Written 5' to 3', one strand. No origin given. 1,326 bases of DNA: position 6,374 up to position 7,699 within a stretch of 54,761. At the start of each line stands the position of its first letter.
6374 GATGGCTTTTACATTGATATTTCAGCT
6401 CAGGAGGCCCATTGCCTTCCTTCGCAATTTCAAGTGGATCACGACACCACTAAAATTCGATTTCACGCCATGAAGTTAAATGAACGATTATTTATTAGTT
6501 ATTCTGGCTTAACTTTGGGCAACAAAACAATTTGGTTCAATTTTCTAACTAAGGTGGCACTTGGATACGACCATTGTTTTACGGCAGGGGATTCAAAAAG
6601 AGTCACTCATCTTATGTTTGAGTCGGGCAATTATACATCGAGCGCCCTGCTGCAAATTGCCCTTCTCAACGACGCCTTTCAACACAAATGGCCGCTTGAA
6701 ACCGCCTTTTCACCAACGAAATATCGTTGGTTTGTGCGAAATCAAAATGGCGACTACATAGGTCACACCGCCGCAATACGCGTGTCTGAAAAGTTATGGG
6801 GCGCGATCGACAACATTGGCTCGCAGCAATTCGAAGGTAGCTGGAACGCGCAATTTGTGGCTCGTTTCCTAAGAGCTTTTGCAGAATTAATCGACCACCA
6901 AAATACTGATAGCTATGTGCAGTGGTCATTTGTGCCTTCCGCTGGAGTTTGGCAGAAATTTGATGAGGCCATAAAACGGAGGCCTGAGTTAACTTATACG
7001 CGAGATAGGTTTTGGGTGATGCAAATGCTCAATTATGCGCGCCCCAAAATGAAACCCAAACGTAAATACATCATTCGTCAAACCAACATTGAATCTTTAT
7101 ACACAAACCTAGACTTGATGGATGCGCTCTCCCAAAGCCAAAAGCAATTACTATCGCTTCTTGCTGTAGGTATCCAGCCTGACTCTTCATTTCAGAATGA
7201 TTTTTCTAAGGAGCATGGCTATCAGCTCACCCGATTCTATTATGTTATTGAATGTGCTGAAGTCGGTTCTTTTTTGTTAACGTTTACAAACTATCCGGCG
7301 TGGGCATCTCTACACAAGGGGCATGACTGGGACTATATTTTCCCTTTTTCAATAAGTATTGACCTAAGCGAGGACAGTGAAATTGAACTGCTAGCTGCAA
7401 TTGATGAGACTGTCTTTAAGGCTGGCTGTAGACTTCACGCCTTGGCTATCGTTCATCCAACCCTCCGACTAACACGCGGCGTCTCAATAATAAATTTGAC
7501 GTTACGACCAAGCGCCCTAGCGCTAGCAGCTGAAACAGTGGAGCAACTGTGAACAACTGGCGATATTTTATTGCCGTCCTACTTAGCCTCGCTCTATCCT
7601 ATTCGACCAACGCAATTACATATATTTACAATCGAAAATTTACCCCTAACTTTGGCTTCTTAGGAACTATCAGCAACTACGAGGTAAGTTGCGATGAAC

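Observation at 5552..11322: AT-richer three-gene island: PilZ-like protein coupled to a 7TM-GAF-GAF-cyclase-like receptor, with a convergent orphan KAS III. Best candidate for an uncharacterised signalling system.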

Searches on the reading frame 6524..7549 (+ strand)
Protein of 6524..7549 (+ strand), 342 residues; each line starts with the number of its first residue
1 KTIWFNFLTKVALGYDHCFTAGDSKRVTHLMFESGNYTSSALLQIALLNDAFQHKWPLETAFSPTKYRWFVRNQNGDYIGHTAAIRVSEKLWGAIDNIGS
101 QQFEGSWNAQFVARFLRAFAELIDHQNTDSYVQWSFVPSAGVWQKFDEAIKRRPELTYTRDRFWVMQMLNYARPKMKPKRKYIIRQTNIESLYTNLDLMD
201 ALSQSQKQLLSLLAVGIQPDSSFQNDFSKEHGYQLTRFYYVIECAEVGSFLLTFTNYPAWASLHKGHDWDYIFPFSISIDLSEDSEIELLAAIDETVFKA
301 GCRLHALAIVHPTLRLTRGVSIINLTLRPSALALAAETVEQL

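Call 92: search_solved_structures(query=A13, max_evalue=10, show_alignments=3)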
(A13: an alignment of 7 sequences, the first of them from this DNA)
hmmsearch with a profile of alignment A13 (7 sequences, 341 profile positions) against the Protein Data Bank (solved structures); distinct sequences matched with E-value up to 10: 4.
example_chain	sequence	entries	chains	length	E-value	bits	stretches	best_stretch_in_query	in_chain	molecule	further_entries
8e73_P4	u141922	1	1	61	0.08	15.2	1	247-297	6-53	NDUP4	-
1mk0_A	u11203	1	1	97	0.11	14.7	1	103-170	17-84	Intron-associated endonuclease 1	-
8bef_u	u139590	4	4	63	0.2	13.9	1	248-286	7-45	Uncharacterized protein At1g67785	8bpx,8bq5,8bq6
6v8i_BH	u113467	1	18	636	0.74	12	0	114-158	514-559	Receptor Binding Protein, gp61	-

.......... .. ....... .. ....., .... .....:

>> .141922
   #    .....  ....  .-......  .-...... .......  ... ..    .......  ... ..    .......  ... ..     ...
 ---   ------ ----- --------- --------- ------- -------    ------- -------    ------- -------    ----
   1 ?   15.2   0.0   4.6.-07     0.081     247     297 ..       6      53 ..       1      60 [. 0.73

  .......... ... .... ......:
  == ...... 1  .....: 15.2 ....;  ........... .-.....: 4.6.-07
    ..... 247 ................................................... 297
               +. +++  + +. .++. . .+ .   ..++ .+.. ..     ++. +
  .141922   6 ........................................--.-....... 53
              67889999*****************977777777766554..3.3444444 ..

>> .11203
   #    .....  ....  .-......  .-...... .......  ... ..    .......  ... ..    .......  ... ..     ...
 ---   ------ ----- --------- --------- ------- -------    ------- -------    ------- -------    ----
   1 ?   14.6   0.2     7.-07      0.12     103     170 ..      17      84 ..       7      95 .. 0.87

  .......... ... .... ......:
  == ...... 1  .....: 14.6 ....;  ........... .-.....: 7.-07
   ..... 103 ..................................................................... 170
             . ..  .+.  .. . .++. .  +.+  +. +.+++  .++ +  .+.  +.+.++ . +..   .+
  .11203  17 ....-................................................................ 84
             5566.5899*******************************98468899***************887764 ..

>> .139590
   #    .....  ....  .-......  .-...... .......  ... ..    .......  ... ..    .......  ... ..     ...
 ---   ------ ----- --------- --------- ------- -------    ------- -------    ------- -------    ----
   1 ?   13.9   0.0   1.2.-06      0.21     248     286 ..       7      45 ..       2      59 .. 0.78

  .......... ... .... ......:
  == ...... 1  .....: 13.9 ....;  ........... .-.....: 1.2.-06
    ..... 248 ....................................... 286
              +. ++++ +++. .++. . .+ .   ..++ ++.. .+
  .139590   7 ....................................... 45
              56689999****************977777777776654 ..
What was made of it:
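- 6539..7549 (+): Novel C-terminal domain (aa 330-666). Conserved motifs: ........, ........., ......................, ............, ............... A profile search against PDB sequences found nothing (call 92).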
